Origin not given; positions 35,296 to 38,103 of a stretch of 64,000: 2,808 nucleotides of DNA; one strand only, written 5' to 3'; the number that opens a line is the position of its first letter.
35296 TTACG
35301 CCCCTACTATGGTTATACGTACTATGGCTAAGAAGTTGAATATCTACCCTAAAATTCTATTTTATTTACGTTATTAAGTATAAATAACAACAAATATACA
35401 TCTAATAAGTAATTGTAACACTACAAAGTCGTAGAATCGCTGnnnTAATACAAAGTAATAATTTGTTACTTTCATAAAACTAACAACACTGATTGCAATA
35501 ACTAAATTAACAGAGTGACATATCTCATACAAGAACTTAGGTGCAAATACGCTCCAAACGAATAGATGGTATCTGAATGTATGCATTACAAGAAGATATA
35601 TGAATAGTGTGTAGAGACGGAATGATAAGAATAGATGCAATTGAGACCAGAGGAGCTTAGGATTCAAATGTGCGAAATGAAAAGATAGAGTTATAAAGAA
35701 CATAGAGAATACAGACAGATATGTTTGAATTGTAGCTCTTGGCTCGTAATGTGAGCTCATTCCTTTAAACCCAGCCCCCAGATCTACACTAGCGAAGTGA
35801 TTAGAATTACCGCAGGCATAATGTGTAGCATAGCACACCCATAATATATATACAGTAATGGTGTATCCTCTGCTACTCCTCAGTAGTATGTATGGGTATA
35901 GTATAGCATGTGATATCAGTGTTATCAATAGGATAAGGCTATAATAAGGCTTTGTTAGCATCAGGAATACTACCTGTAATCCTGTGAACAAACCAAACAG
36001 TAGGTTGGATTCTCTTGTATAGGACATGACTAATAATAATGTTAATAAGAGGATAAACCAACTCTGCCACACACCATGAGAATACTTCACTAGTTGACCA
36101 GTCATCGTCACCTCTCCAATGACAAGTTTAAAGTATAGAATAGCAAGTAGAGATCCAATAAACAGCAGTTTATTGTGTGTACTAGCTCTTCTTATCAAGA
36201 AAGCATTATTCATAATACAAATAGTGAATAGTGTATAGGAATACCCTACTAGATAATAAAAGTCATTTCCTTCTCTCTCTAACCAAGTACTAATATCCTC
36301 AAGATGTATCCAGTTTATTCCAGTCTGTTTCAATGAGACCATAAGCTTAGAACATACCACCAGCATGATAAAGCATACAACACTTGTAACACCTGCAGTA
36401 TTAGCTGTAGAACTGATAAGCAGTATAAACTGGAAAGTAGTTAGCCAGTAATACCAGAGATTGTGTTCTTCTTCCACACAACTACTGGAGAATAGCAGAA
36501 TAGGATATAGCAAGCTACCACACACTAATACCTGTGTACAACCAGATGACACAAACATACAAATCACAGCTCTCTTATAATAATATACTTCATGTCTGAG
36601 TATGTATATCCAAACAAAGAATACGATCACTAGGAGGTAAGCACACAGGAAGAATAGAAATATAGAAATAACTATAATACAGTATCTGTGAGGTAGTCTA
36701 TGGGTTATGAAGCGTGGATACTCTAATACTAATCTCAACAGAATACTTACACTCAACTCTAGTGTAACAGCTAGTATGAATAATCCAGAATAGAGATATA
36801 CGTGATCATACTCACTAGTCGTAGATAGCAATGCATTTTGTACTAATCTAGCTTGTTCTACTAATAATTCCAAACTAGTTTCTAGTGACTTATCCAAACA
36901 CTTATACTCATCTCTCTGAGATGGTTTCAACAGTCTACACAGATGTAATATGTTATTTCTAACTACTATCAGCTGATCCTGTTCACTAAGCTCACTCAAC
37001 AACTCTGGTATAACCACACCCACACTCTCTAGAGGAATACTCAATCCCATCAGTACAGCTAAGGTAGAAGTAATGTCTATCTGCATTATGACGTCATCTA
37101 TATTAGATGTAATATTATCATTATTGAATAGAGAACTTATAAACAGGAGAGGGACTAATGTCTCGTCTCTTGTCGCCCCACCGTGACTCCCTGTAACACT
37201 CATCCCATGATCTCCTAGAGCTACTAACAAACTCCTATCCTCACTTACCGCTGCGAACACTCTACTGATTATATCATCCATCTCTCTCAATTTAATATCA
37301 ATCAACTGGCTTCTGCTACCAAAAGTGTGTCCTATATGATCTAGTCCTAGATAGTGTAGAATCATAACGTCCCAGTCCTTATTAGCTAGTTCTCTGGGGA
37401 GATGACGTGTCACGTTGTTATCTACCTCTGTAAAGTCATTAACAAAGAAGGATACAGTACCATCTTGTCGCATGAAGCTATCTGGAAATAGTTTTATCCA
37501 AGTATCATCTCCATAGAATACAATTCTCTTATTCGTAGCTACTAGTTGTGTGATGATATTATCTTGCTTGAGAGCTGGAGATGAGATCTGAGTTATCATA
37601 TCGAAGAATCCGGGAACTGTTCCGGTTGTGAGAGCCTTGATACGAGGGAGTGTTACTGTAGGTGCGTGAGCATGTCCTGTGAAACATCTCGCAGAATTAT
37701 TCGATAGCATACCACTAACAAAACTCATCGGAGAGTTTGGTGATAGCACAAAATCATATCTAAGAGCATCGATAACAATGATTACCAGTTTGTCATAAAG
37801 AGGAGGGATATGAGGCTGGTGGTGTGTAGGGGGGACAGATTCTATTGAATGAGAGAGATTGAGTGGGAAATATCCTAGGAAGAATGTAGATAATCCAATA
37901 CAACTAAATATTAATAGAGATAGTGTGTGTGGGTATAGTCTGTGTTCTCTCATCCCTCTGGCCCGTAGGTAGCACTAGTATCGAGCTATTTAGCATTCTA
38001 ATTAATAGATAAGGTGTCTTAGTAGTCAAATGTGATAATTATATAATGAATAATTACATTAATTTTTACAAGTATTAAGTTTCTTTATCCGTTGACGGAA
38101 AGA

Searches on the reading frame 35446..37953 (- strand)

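Call 68: search_protein_families(library=pfam, proteins=[window:35446-37953:-], max_evalue=0.001)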
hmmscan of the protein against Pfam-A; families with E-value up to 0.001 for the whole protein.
window:35446-37953:- (836 aa): 4 families
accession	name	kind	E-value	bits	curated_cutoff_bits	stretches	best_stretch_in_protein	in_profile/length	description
PF19316.4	PIGO_PIGG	-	3.7e-24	86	27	1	473-825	37-413/423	GPI ethanolamine phosphate transferase membrane region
PF01663.27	Phosphodiest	-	5.4e-11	43.1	23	1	175-253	138-223/342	Type I phosphodiesterase / nucleotide pyrophosphatase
PF00884.28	Sulfatase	-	3.5e-07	30.3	25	1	220-303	208-300/301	Sulfatase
PF01676.23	Metalloenzyme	-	2.9e-05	24.2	24.3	1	179-274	132-223/252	Metalloenzyme superfamily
